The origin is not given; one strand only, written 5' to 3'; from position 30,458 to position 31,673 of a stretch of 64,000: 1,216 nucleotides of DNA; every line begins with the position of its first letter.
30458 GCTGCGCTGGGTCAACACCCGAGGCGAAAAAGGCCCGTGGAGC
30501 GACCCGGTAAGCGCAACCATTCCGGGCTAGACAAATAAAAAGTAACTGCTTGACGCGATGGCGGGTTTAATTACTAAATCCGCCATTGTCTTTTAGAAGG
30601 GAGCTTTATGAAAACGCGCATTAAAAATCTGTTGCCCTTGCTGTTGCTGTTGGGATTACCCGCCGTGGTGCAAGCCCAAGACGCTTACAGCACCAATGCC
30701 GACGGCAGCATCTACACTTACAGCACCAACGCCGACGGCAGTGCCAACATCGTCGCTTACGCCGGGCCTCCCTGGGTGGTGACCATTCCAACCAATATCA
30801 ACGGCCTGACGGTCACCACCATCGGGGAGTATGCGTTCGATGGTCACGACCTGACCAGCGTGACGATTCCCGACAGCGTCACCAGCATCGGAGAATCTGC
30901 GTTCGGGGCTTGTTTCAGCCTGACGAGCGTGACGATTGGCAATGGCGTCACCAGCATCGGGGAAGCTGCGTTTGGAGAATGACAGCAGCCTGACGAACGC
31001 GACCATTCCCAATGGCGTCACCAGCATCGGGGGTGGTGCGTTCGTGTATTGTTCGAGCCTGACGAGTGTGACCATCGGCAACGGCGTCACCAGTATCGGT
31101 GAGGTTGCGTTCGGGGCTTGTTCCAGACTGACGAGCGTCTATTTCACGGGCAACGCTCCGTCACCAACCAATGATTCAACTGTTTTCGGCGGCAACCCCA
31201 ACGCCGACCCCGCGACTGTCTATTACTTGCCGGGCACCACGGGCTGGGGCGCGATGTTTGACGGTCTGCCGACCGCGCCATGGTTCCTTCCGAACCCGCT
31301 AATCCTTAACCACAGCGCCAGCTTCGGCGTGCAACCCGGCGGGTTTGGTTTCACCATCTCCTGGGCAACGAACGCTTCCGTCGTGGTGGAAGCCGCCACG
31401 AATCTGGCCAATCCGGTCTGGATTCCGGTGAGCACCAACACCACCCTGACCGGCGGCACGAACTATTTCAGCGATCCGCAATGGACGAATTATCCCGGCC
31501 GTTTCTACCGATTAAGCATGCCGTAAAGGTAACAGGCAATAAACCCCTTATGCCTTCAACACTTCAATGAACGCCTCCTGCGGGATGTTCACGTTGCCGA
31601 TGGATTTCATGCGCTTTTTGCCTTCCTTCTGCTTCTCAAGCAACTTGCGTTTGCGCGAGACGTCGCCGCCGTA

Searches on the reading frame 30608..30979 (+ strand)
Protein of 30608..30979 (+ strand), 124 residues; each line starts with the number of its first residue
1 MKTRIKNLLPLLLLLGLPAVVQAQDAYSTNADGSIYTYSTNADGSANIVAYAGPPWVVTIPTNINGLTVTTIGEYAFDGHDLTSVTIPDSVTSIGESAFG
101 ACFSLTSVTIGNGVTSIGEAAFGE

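Call 12: search_protein_families(library=pfam, proteins=[window:30608-30979:+], max_evalue=1)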
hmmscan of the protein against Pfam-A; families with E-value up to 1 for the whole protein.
window:30608-30979:+ (124 aa): 3 families
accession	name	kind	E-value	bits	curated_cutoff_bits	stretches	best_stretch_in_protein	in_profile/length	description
PF13306.12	LRR_5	-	4.6e-15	56.1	27.7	1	70-122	23-75/127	BspA type Leucine rich repeat region (6 copies)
PF21090.3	P-loop_SecA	-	0.31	11.1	27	1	43-66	69-92/205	SecA P-loop domain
PF11052.13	Tr-sialidase_C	-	0.36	11.4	20.9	1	8-17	9-18/24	Trans-sialidase of Trypanosoma hydrophobic C-terminal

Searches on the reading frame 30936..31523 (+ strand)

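Call 12: search_protein_families(library=pfam, proteins=[window:30936-31523:+], max_evalue=1)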
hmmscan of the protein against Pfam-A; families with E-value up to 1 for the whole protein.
window:30936-31523:+ (196 aa): 2 families
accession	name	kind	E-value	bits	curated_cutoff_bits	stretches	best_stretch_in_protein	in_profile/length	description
PF13306.12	LRR_5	-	1.5e-12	48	27.7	1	17-72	11-65/127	BspA type Leucine rich repeat region (6 copies)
PF18635.6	EpCAM_N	-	0.89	10.3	27.5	0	29-44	22-37/38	Epithelial cell adhesion molecule, N-terminal domain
